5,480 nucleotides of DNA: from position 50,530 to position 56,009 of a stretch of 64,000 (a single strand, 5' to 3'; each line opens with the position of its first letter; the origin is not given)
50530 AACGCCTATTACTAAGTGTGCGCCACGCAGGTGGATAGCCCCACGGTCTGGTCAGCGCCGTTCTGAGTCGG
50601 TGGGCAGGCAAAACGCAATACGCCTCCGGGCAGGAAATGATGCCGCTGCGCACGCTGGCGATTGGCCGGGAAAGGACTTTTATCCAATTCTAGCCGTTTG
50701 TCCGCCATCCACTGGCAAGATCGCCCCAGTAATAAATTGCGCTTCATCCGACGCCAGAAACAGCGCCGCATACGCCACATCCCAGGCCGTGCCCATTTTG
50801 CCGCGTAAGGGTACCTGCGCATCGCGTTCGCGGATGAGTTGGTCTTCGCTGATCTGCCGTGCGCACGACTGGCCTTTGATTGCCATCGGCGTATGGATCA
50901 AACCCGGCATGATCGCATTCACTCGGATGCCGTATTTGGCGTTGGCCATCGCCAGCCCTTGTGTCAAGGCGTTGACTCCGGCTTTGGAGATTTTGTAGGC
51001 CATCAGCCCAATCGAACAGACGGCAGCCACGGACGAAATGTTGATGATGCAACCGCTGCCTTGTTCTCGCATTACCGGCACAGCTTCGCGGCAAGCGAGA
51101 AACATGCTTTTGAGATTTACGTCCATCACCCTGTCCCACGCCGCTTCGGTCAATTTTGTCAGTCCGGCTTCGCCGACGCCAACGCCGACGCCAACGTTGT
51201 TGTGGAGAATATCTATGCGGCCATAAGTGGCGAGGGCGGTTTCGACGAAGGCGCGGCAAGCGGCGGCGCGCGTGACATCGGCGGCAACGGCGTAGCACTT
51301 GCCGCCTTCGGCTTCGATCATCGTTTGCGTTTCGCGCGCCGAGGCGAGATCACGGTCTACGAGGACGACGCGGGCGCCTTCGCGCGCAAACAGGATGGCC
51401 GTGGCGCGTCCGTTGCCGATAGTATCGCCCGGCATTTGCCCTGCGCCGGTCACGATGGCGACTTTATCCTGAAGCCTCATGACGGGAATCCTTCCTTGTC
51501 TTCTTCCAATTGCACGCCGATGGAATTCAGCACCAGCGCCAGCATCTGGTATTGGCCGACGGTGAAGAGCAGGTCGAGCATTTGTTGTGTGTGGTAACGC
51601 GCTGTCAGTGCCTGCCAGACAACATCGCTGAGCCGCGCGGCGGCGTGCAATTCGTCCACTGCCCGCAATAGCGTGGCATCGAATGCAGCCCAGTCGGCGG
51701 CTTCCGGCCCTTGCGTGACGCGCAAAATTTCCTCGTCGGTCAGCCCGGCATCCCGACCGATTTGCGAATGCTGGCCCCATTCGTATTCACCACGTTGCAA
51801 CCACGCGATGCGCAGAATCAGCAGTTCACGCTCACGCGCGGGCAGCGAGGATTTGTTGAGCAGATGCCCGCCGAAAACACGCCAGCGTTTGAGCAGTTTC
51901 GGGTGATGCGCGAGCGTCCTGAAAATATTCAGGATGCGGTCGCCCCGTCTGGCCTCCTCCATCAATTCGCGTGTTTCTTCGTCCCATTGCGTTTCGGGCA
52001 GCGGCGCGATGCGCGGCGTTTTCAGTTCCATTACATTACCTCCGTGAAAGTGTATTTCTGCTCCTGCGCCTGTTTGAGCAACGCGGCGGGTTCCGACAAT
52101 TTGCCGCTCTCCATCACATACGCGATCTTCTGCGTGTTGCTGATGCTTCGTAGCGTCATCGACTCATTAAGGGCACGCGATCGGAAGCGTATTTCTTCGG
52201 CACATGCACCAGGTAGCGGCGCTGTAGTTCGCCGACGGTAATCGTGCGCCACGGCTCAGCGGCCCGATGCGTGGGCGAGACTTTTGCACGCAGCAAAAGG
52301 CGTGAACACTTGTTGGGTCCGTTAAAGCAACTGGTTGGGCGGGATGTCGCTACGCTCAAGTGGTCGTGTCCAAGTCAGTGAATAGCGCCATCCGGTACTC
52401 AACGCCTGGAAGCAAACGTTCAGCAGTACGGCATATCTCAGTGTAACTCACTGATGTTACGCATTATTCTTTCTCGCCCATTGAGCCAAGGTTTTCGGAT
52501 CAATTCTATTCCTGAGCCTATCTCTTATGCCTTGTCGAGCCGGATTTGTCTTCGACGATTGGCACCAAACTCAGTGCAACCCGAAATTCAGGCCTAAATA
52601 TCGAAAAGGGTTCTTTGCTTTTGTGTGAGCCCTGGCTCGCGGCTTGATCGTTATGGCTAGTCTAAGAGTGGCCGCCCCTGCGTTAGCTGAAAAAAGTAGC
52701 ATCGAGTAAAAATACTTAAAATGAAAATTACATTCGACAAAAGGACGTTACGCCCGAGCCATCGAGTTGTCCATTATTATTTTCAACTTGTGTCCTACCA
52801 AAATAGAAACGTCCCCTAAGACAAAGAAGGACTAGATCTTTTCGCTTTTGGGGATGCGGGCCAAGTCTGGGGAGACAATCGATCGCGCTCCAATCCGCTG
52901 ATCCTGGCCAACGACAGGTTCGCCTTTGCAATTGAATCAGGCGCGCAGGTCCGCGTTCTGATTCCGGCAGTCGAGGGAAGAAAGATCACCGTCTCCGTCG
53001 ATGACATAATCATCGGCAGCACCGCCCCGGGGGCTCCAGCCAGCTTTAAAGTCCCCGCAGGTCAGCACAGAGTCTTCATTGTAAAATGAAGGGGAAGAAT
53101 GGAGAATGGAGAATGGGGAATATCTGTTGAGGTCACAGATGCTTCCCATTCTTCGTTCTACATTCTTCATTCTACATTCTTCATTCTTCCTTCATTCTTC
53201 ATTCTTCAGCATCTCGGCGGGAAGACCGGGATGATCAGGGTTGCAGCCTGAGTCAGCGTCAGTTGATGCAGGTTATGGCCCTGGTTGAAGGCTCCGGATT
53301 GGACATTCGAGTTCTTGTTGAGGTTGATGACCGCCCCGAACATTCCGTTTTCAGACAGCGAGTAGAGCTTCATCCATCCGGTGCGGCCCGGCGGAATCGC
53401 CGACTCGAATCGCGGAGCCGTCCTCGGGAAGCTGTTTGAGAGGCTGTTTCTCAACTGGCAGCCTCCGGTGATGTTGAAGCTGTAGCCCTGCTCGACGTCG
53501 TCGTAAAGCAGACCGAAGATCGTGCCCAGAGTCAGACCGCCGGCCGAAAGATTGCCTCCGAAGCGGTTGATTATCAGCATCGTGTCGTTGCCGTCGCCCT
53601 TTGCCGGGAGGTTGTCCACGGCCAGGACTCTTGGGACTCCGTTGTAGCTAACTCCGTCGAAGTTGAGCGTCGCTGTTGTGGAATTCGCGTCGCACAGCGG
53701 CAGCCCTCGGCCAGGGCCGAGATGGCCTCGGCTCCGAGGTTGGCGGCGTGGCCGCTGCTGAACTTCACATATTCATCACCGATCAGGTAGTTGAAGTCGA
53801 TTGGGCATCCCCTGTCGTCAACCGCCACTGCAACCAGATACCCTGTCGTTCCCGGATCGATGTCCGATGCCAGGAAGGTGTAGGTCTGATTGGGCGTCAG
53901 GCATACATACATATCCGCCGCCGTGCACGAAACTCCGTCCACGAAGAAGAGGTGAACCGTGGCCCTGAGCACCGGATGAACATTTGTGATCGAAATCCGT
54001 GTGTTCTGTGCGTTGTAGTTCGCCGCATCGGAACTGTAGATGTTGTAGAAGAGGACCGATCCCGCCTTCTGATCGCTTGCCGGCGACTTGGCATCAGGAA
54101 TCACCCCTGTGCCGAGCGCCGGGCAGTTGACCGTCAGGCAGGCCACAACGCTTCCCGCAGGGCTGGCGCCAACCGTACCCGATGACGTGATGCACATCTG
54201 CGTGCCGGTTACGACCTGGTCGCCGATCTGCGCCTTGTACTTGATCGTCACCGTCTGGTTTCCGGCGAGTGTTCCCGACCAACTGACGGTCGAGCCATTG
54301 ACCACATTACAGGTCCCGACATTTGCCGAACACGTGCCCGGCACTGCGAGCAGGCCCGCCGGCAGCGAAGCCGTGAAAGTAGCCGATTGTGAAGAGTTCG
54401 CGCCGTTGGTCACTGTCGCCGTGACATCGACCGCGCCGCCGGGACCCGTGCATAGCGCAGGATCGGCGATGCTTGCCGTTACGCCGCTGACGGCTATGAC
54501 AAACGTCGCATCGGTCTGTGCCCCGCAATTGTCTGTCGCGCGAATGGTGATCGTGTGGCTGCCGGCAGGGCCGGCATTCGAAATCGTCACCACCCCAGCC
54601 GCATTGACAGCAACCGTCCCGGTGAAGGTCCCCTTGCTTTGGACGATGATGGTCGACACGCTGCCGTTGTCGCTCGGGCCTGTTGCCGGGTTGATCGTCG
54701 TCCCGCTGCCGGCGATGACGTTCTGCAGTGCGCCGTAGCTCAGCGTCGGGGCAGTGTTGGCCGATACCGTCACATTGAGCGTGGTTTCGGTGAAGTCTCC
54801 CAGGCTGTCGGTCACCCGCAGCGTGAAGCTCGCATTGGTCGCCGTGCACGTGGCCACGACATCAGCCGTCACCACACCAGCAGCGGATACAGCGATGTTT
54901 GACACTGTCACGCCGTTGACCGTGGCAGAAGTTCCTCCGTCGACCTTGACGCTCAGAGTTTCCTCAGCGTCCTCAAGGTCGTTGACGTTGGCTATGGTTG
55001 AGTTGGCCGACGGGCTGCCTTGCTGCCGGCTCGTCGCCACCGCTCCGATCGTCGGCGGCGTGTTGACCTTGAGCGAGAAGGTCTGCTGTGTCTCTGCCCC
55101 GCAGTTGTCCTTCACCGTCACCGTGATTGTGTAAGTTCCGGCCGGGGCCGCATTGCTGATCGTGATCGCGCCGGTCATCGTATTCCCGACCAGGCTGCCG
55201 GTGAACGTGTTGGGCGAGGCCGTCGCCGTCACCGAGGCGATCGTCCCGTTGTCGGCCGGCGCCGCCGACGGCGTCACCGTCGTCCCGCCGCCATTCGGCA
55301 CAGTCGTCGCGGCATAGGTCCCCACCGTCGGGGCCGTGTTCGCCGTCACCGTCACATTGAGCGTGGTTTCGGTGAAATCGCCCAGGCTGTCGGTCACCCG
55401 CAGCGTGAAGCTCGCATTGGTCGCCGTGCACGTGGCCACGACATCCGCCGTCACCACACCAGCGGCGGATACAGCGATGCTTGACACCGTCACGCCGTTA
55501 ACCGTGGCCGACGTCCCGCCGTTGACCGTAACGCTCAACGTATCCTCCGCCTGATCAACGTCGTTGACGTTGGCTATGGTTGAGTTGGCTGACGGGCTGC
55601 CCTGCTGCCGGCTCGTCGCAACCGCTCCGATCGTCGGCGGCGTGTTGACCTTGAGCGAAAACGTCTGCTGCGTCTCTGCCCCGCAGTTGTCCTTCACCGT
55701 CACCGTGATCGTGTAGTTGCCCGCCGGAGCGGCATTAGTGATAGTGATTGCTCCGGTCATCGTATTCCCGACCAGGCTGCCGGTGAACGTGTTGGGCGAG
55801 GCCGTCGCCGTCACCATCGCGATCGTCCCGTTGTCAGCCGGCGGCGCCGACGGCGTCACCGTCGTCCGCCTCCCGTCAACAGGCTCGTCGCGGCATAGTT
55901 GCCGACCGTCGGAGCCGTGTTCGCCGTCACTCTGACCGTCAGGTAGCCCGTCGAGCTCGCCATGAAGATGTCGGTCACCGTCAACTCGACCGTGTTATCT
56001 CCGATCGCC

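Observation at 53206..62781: ~9.5-kb gene for a giant Gly-rich, Pmp-like (GGAIFN) beta-helix surface protein with internal 570-bp tandem repeats and G/C homopolymer tracts at every frame break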

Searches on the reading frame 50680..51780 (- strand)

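Call 10: search_protein_families(library=pfam, proteins=[window:50680-51780:-], max_evalue=0.001)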
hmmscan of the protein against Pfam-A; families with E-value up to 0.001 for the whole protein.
window:50680-51780:- (366 aa): 3 families
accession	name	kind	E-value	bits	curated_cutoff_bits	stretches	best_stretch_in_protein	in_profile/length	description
PF13561.12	adh_short_C2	-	1.1e-58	199.1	27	1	124-362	9-236/236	Enoyl-(Acyl carrier protein) reductase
PF00106.31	adh_short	-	3.9e-49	167.2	26.6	1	106-301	1-188/195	short chain dehydrogenase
PF08659.16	KR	-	0.00058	20.3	22.6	1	124-290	13-173/180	KR domain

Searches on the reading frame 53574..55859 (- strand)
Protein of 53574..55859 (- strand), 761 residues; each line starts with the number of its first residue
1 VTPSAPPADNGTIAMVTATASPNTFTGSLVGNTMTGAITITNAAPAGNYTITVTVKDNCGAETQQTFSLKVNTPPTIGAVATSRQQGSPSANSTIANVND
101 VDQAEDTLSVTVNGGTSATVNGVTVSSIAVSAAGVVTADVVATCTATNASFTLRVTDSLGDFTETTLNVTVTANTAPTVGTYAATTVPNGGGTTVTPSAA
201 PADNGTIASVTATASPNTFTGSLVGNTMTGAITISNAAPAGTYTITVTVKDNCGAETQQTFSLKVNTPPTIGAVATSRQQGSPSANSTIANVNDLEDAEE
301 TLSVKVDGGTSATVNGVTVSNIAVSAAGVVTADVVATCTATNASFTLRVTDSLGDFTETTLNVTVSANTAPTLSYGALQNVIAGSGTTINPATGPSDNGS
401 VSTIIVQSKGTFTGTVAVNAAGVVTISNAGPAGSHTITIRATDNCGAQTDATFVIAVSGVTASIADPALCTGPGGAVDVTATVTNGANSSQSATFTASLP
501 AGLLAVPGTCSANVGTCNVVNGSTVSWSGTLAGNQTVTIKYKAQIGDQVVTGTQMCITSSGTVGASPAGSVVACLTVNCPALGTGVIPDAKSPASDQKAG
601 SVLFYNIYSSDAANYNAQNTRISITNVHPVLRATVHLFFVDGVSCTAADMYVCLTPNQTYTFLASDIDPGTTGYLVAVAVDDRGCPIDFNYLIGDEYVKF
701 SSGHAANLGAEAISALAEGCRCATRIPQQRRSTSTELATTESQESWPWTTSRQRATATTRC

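Call 4: search_protein_families(library=pfam, proteins=[window:53574-55859:-], max_evalue=0.1)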
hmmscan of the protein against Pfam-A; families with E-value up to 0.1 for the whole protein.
window:53574-55859:- (761 aa): 17 families
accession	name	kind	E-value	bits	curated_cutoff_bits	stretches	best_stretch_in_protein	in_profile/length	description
PF19077.6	Big_13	-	1e-08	36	27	3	396-453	35-96/102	Bacterial Ig-like domain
PF15418.12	DUF4625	-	4.5e-08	33.9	27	1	33-71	92-130/131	Domain of unknown function (DUF4625)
PF17963.7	Big_9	-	7.9e-07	30.3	23.6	3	368-455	1-88/89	Bacterial Ig domain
PF07495.19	Y_Y_Y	-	1e-06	29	26.6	0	36-71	28-62/65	Y_Y_Y domain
PF22352.2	K319L-like_PKD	-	4.8e-06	26.9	27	1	193-263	14-82/84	K319L-like, PKD domain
PF00801.26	PKD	-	0.00018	21.9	23.5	1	46-67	56-77/80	PKD domain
PF18911.6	PKD_4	-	0.00018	21.9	27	2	238-265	57-85/85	PKD domain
PF01835.25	MG2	-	0.00028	21.6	32.8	0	226-261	59-94/96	MG2 domain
PF06155.17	GBBH-like_N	-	0.01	17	22.8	0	34-59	49-74/85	Gamma-butyrobetaine hydroxylase-like, N-terminal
PF13530.11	SCP2_2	-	0.026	15.5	23.2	0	147-180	14-47/105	Sterol carrier protein domain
PF23673.1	DUF7154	-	0.028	15.2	27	0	231-294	10-78/108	Domain of unknown function (DUF7154)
PF23039.2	TMEM132_3rd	-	0.032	14.3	27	0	123-156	13-46/147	TMEM132 cohesin-like domain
PF18224.6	ToxB_N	-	0.047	14.2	25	0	417-452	19-50/61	ToxB N-terminal domain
PF23861.1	Ribophorin_II_2nd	-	0.053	14.1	23.4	0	231-265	67-105/105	Ribophorin II second domain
PF19671.4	DUF6174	-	0.057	14.2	23.8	0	44-103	12-70/122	Family of unknown function (DUF6174)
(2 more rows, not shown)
